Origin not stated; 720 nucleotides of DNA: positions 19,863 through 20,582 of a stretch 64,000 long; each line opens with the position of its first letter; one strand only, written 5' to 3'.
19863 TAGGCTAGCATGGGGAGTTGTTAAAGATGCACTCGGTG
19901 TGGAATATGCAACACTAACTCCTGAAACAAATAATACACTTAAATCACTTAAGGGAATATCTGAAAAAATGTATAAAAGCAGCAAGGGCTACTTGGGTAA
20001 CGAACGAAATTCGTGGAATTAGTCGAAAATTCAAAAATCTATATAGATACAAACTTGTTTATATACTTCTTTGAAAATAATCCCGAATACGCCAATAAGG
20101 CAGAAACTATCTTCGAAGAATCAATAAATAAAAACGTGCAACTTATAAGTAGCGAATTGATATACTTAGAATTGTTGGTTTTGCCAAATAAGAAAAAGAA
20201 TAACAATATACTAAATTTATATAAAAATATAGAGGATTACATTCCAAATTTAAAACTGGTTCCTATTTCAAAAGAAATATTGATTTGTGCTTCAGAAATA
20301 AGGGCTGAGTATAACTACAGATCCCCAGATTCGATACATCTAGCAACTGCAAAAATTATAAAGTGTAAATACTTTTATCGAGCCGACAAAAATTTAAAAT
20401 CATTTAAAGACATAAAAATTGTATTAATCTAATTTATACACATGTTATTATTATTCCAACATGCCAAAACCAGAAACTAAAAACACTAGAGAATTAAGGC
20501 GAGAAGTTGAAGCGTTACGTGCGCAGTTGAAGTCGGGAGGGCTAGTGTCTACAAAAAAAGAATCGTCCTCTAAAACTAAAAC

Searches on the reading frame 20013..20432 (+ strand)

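Call 51: search_protein_families(library=pfam, proteins=[window:20013-20432:+], max_evalue=0.001)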
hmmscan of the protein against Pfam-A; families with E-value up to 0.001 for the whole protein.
window:20013-20432:+ (139 aa): 1 family
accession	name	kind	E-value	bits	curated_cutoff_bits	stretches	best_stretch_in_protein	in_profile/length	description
PF01850.27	PIN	-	5.9e-16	59.6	23.6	1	9-131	1-117/120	PIN domain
